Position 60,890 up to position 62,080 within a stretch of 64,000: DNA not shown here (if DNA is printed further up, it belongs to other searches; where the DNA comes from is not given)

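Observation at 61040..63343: Promoter-driven operon: standalone DUF2156 (MprF C-domain-like) + small membrane protein + extended GNAT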

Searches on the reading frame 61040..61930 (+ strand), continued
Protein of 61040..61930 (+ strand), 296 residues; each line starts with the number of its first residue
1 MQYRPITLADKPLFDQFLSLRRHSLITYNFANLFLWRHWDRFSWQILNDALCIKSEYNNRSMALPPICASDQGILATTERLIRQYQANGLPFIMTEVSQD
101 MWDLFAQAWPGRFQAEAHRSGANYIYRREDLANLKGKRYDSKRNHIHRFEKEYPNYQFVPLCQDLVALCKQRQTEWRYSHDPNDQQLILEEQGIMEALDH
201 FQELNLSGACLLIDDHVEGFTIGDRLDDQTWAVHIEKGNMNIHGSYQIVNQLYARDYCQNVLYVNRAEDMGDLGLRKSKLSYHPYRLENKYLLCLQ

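Call 57: search_protein_families(library=pfam, proteins=[L078:7249-7944:+, L077:6942-7292:+, L086:4314-5513:-, L054:5679-6698:-, L031:3736-4182:+, L015:7732-9396:+, L029:9923-10702:-], max_evalue=0.00001)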
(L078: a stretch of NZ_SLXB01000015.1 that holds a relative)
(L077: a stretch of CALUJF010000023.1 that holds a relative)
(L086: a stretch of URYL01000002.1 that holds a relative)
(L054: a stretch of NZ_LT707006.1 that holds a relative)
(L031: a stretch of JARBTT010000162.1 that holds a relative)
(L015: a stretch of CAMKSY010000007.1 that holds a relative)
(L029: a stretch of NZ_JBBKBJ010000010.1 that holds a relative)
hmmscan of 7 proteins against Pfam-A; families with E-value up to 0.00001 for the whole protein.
L078:7249-7944:+ (231 aa): 1 family
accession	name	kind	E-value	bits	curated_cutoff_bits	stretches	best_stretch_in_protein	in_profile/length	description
PF04172.21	LrgB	-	3.4e-79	265.6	25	1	14-226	1-213/214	LrgB-like family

L077:6942-7292:+ (116 aa): 1 family
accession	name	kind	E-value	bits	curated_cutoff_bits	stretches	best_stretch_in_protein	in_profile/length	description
PF03788.19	LrgA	-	1.6e-31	108.5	28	1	13-104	2-93/94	LrgA family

L086:4314-5513:- (399 aa): 1 family
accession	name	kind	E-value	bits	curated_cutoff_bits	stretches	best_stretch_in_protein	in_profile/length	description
PF00871.23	Acetate_kinase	-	1.1e-161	538.3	22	1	2-389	1-391/392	Acetokinase family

L054:5679-6698:- (339 aa): 1 family
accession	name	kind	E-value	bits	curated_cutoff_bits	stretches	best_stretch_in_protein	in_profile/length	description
PF01515.24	PTA_PTB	-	7.5e-117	390.7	24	1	4-329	2-319/319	Phosphate acetyl/butaryl transferase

L031:3736-4182:+ (148 aa): 1 family
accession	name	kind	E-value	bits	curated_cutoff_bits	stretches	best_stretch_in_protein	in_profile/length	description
PF09148.16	DUF1934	-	8.9e-33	113.4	22.5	1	8-135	2-128/128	Domain of unknown function (DUF1934)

L015:7732-9396:+ (554 aa): 4 families
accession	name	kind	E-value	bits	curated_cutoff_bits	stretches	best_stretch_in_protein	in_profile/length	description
PF05746.21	DALR_1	-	1.9e-35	121.9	22.3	1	434-554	1-117/117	DALR anticodon binding domain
PF00750.26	tRNA-synt_1d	-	6.8e-23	81.6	23.3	1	101-398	2-299/349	tRNA synthetases class I (R), catalytic domain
PF03485.21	Arg_tRNA_synt_N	-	8.8e-22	78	21.5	1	8-92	4-85/85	Arginyl tRNA synthetase N terminal domain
PF09334.17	tRNA-synt_1g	-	2.6e-09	36.8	20.1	0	379-428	327-377/391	tRNA synthetases class I (M)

L029:9923-10702:- (259 aa): 2 families
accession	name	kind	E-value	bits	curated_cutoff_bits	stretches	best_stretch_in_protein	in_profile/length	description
PF02457.21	DAC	-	1.2e-45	154.4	27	1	122-239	2-118/119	DisA bacterial checkpoint controller nucleotide-binding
PF19293.4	CdaA_N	-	4.1e-35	120.2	23.8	1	8-84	5-81/81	CdaA N-terminal transmembrane domain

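Call 61: search_protein_families(library=pfam, proteins=[L070:7561-7977:+, L070:8892-9410:+, L070:9532-10707:+, L075:8899-10089:+, L083:3264-4322:+, L013:6641-7063:+, L015:3387-4652:+, L022:9009-10511:+, L037:8931-11054:+, L063:9042-10709:+], max_evalue=0.001)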
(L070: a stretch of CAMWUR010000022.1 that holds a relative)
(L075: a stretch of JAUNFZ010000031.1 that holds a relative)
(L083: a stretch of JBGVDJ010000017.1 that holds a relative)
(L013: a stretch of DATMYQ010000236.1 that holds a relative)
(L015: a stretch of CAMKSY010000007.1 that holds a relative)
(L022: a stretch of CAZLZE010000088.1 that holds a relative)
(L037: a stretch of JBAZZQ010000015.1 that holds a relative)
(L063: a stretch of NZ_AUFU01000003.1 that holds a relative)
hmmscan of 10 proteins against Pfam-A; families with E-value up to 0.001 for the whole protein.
L070:7561-7977:+ (138 aa): 0 families

L070:8892-9410:+ (172 aa): 4 families
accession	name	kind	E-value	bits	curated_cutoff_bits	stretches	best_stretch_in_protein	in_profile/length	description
PF08279.18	HTH_11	-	9.3e-08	32.3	25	1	8-42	1-36/55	HTH domain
PF08220.18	HTH_DeoR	-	3.8e-07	30.2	21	1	8-42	1-35/57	DeoR-like helix-turn-helix domain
PF08280.17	HTH_Mga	-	7.5e-05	23.1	23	1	11-42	9-40/59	M protein trans-acting positive regulator (MGA) HTH domain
PF13412.12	HTH_24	-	0.00091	19.2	21.9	0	11-39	7-35/48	Winged helix-turn-helix DNA-binding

L070:9532-10707:+ (391 aa): 0 families

L075:8899-10089:+ (396 aa): 3 families
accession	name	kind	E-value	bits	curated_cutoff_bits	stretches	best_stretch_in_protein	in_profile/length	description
PF00155.27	Aminotran_1_2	-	1.5e-52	179.5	19.7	1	34-378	2-353/361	Aminotransferase class I and II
PF00266.25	Aminotran_5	-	1.9e-05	24.3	21.5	1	71-195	40-165/371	Aminotransferase class-V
PF01053.26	Cys_Met_Meta_PP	-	0.00013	21.1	27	1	98-195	68-163/381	Cys/Met metabolism PLP-dependent enzyme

L083:3264-4322:+ (352 aa): 1 family
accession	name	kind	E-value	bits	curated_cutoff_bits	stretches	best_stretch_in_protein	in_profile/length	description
PF00155.27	Aminotran_1_2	-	2e-58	198.8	19.7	1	23-342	1-357/361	Aminotransferase class I and II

L013:6641-7063:+ (140 aa): 0 families

L015:3387-4652:+ (421 aa): 3 families
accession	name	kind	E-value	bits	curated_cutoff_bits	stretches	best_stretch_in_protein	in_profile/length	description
PF09861.14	Lar_N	-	3.8e-68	229.2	23.3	1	8-208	1-204/204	Lactate racemase N-terminal domain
PF21113.2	LarA_C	-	1.1e-31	110.3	25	1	272-412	5-147/152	Lactate racemase C-terminal domain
PF04015.17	DUF362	-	0.00042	20.9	24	0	93-197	36-138/200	Domain of unknown function (DUF362)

L022:9009-10511:+ (500 aa): 0 families

L037:8931-11054:+ (707 aa): 2 families
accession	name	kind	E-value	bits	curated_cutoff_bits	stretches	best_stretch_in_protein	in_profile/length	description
PF00905.27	Transpeptidase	-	1.2e-44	153.2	22.1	2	321-591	1-245/299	Penicillin binding protein transpeptidase domain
PF03717.20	PBP_dimer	-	7.6e-13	49.7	24.4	1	50-276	2-167/180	Penicillin-binding Protein dimerisation domain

L063:9042-10709:+ (555 aa): 3 families
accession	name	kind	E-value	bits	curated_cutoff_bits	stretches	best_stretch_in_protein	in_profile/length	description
PF00682.25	HMGL-like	-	6.4e-70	236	29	1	30-305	2-256/260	HMGL-like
PF22615.1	IPMS_D2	-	1e-30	106.3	27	1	327-392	2-66/66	Alpha-isopropylmalate synthase, post-catalytic domain-like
PF08502.15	LeuA_dimer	-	4.2e-25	88.6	24.9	1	423-551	3-130/131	LeuA allosteric (dimerisation) domain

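Call 66: search_protein_families(library=ncbifam, proteins=[L001:11913-12977:+, L002:10902-12071:+, L051:9144-10328:+], max_evalue=0.00001)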
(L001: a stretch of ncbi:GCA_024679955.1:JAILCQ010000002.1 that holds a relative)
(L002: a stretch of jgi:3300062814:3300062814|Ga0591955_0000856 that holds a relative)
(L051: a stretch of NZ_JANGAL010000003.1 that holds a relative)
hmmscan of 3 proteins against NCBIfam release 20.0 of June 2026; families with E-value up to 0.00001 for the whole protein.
L001:11913-12977:+ (354 aa): 8 families
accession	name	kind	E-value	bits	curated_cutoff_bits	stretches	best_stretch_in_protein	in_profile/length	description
NF004326.0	PRK05720.1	subfamily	6.2e-92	308.1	271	1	9-344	2-353/358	s-methyl-5-thioribose-1-phosphate isomerase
TIGR00512.1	salvage_mtnA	equivalog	4.1e-53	180.5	279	1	22-333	4-332/335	S-methyl-5-thioribose-1-phosphate isomerase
TIGR00524.1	eIF-2B_rel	subfamily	1.3e-47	162.4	185.85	1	45-335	1-302/303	S-methyl-5-thioribose-1-phosphate isomerase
NF004436.0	PRK05772.1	equivalog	2.7e-45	155.2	521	1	19-332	18-347/363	S-methyl-5-thioribose-1-phosphate isomerase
NF004700.0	PRK06036.1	equivalog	7.3e-40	137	528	1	20-336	4-330/339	S-methyl-5-thioribose-1-phosphate isomerase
TIGR00511.1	ribulose_e2b2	equivalog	3.4e-34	118.5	314.1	1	49-337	3-289/301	ribose 1,5-bisphosphate isomerase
NF006210.0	PRK08335.1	equivalog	5e-16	58.8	339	1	142-333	93-268/275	translation initiation factor IF-2B subunit alpha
NF004994.0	PRK06372.1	equivalog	7.7e-07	28.8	249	1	195-332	116-244/253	translation initiation factor IF-2B subunit delta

L002:10902-12071:+ (389 aa): 2 families
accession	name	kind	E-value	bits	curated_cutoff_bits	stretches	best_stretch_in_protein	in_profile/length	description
NF002367.0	PRK01346.1-4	subfamily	1.1e-13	51.1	259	1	2-358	6-379/411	hypothetical protein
NF002369.0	PRK01346.1-6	equivalog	2.8e-07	29.9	463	1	66-357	99-402/434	hypothetical protein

L051:9144-10328:+ (395 aa): 4 families
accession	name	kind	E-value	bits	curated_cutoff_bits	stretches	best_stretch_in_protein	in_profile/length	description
NF002367.0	PRK01346.1-4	subfamily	1.1e-25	90.5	259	1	2-370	6-382/411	hypothetical protein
NF002369.0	PRK01346.1-6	equivalog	3.4e-15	56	463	1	55-377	86-413/434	hypothetical protein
NF002366.0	PRK01346.1-3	equivalog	5.1e-14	51.8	624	1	37-372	42-378/405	hypothetical protein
NF002368.0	PRK01346.1-5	equivalog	2.9e-12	46.1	576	1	3-368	9-371/402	enhanced intracellular survival protein Eis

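Call 80: search_protein_representatives(alignment_id=A1)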
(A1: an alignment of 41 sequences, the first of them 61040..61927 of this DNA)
Query: 41 sequences, 299 profile positions. Proteins with E-value up to 0.001 (for the whole library): 9394; up to 1e-10: 7125; up to 1e-30: 4054. The best 150 are listed.
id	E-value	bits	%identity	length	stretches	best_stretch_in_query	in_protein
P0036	6.9e-114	396.6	-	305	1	1-298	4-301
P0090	4.0e-105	367.9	-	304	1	3-297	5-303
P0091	1.2e-104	366.3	-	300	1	1-298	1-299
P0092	1.6e-104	365.9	-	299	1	2-298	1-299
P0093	2.2e-103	362.2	-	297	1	1-298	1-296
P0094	5.4e-99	347.7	-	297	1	2-297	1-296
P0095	1.6e-98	346.2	-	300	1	1-298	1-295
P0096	1.5e-97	343.0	-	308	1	1-298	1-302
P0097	1.9e-97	342.7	-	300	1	2-296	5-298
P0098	2.9e-96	338.8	-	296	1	1-296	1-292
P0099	4.4e-96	338.2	-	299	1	3-296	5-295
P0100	9.7e-96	337.0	-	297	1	1-298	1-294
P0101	9.8e-96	337.0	-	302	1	2-298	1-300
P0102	1.5e-95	336.5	-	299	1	1-298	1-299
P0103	1.6e-95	336.3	-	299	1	2-298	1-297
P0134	4.7e-92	324.9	-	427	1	1-298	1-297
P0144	3.1e-91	322.3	-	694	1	1-296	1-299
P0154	9.2e-91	320.7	-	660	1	2-296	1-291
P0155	9.5e-91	320.7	-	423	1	2-297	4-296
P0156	1.0e-90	320.6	-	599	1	4-297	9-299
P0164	3.4e-90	318.9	-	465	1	2-297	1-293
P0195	7.2e-89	314.5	-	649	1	2-295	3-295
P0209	2.2e-88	312.9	-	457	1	1-295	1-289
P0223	6.5e-88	311.3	-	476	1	1-296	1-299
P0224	6.9e-88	311.3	-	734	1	3-295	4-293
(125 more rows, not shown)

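Call 81: search_protein_families(library=pfam, proteins=[P0134, P0144, P0154, P0155, P0156, P0164, P0195, P0209, P0223, P0224], max_evalue=0.0001)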
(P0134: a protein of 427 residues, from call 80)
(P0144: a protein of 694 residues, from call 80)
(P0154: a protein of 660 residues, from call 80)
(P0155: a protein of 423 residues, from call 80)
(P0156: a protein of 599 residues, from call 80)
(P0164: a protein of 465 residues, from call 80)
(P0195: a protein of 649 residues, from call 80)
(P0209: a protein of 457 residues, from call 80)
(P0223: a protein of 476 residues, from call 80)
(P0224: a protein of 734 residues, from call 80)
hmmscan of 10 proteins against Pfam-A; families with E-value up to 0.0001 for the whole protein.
P0134 (427 aa): 1 family
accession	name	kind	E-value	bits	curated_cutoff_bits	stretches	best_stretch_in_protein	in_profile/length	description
PF09924.15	LPG_synthase_C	-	4e-52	177.6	27.5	1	23-294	5-297/298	Phosphatidylglycerol lysyltransferase, C-terminal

P0144 (694 aa): 5 families
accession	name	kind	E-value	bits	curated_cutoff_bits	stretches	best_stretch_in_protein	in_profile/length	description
PF09924.15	LPG_synthase_C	-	1.8e-50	172.2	27.5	1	20-298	2-297/298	Phosphatidylglycerol lysyltransferase, C-terminal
PF13527.13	Acetyltransf_9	-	5.7e-29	101.1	25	1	311-430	5-126/127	Acetyltransferase (GNAT) domain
PF17668.7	Acetyltransf_17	-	9.6e-17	62.1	25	1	479-584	1-113/114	Acetyltransferase (GNAT) domain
PF13530.11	SCP2_2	-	1e-12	49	23.2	1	600-685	14-99/105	Sterol carrier protein domain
PF00583.31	Acetyltransf_1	-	1.1e-06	29.3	20.7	0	333-408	24-91/116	Acetyltransferase (GNAT) family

P0154 (660 aa): 4 families
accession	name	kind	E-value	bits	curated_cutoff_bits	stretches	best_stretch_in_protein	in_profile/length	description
PF09924.15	LPG_synthase_C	-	1.6e-59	201.8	27.5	1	25-290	8-297/298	Phosphatidylglycerol lysyltransferase, C-terminal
PF13527.13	Acetyltransf_9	-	4.8e-26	91.7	25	1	306-422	11-126/127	Acetyltransferase (GNAT) domain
PF00583.31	Acetyltransf_1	-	6.6e-07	30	20.7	0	335-420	34-116/116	Acetyltransferase (GNAT) family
PF13508.13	Acetyltransf_7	-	7.8e-05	23.4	27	0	344-421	13-83/84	Acetyltransferase (GNAT) domain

P0155 (423 aa): 1 family
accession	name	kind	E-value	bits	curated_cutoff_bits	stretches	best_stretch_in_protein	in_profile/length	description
PF09924.15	LPG_synthase_C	-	1.3e-54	185.8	27.5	1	26-294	6-297/298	Phosphatidylglycerol lysyltransferase, C-terminal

P0156 (599 aa): 5 families
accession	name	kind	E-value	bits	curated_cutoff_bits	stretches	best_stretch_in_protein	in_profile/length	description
PF09924.15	LPG_synthase_C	-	3.8e-52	177.7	27.5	1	29-297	6-297/298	Phosphatidylglycerol lysyltransferase, C-terminal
PF13527.13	Acetyltransf_9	-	3.9e-24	85.5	25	1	305-422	5-125/127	Acetyltransferase (GNAT) domain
PF00583.31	Acetyltransf_1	-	3.1e-11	44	20.7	1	312-421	3-116/116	Acetyltransferase (GNAT) family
PF13508.13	Acetyltransf_7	-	2.5e-09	37.8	27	1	339-423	3-84/84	Acetyltransferase (GNAT) domain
PF13673.13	Acetyltransf_10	-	3.9e-05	24.1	23.6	0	332-427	22-113/128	Acetyltransferase (GNAT) domain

P0164 (465 aa): 4 families
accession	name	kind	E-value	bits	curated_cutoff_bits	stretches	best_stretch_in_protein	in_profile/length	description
PF09924.15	LPG_synthase_C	-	6.1e-57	193.4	27.5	1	25-291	8-297/298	Phosphatidylglycerol lysyltransferase, C-terminal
PF13527.13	Acetyltransf_9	-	1.5e-20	73.9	25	1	301-416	7-124/127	Acetyltransferase (GNAT) domain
PF00583.31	Acetyltransf_1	-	8.6e-10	39.4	20.7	1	306-416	3-116/116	Acetyltransferase (GNAT) family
PF13508.13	Acetyltransf_7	-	4.7e-09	36.9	27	1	333-416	3-82/84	Acetyltransferase (GNAT) domain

P0195 (649 aa): 4 families
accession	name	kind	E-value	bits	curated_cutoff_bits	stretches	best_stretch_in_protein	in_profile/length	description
PF09924.15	LPG_synthase_C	-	5.4e-56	190.3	27.5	1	24-293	5-295/298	Phosphatidylglycerol lysyltransferase, C-terminal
PF13527.13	Acetyltransf_9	-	2.1e-22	79.9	25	1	320-433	12-124/127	Acetyltransferase (GNAT) domain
PF00583.31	Acetyltransf_1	-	2.3e-08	34.8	20.7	1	345-433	31-116/116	Acetyltransferase (GNAT) family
PF13508.13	Acetyltransf_7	-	9.3e-05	23.2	27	0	356-434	12-83/84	Acetyltransferase (GNAT) domain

P0209 (457 aa): 4 families
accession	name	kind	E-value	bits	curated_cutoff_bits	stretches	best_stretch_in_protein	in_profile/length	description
PF09924.15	LPG_synthase_C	-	2.8e-44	151.8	27.5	1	26-288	8-296/298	Phosphatidylglycerol lysyltransferase, C-terminal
PF13527.13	Acetyltransf_9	-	6.1e-08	33.1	25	1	297-378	15-100/127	Acetyltransferase (GNAT) domain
PF13508.13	Acetyltransf_7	-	2.2e-05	25.2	27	1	352-400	31-82/84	Acetyltransferase (GNAT) domain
PF00583.31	Acetyltransf_1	-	3.4e-05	24.5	20.7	0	348-400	57-116/116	Acetyltransferase (GNAT) family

P0223 (476 aa): 6 families
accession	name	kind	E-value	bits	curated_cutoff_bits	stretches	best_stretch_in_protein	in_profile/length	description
PF09924.15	LPG_synthase_C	-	7.4e-51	173.4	27.5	1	23-298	5-297/298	Phosphatidylglycerol lysyltransferase, C-terminal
PF13527.13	Acetyltransf_9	-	1.6e-24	86.8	25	1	307-420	12-123/127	Acetyltransferase (GNAT) domain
PF00583.31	Acetyltransf_1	-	5.5e-08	33.5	20.7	1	318-403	18-93/116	Acetyltransferase (GNAT) family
PF13508.13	Acetyltransf_7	-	2.7e-07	31.3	27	1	347-424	12-82/84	Acetyltransferase (GNAT) domain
PF13673.13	Acetyltransf_10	-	6.4e-07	29.8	23.6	1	370-431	52-114/128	Acetyltransferase (GNAT) domain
PF01233.25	NMT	-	9.6e-05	22.8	25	0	335-406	74-145/160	Myristoyl-CoA:protein N-myristoyltransferase, N-terminal domain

P0224 (734 aa): 3 families
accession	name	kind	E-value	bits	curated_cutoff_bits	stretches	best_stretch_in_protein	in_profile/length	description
PF02127.20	Peptidase_M18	-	6.9e-114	381.4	24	1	321-733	1-432/432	Aminopeptidase I zinc metalloprotease (M18)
PF09924.15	LPG_synthase_C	-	8.2e-49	166.7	27.5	1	26-286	7-291/298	Phosphatidylglycerol lysyltransferase, C-terminal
PF05343.19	Peptidase_M42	-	5.4e-06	26.1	23.2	1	626-728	195-292/292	M42 glutamyl aminopeptidase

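Call 82: find_encoding_contigs(protein=P0144, flank=4000, max_places=3)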
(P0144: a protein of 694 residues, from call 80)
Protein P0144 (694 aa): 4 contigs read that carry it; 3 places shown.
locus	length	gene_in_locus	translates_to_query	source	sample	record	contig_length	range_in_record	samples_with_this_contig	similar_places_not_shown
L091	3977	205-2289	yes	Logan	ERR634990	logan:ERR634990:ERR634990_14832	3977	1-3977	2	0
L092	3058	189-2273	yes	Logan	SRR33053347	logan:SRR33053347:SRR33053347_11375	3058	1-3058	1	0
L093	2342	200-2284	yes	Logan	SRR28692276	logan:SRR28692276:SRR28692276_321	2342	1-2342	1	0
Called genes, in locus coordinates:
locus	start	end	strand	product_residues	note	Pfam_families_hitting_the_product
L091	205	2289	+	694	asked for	PF09924:LPG_synthase_C, PF00583:Acetyltransf_1 (faint), PF13527:Acetyltransf_9, PF17668:Acetyltransf_17, PF13530:SCP2_2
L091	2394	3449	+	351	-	-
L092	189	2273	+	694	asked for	PF09924:LPG_synthase_C, PF00583:Acetyltransf_1 (faint), PF13527:Acetyltransf_9, PF17668:Acetyltransf_17, PF13530:SCP2_2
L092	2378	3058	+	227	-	?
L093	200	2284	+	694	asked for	PF09924:LPG_synthase_C, PF00583:Acetyltransf_1 (faint), PF13527:Acetyltransf_9, PF17668:Acetyltransf_17, PF13530:SCP2_2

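Call 84: find_encoding_contigs(protein=P0224, flank=4000, max_places=3)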
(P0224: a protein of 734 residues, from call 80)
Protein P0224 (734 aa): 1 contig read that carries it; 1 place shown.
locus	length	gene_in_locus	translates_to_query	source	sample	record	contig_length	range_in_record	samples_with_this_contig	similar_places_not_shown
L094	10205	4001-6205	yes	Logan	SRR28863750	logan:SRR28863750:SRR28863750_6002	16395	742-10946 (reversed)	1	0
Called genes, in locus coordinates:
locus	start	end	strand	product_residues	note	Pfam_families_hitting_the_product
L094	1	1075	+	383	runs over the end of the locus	PF00248:Aldo_ket_red, PF13237:Fer4_10 (faint), PF13187:Fer4_9 (weak)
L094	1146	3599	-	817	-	PF07992:Pyr_redox_2, PF13738:Pyr_redox_3, PF00070:Pyr_redox, PF02852:Pyr_redox_dim, PF00581:Rhodanese, PF01206:TusA, PF13686:DrsE_2, PF02635:DsrE, +4 more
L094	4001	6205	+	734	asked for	PF09924:LPG_synthase_C, PF02127:Peptidase_M18, PF05343:Peptidase_M42 (faint)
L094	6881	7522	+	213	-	-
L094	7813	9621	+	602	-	PF18425:CspB_prodomain, PF00082:Peptidase_S8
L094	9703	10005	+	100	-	-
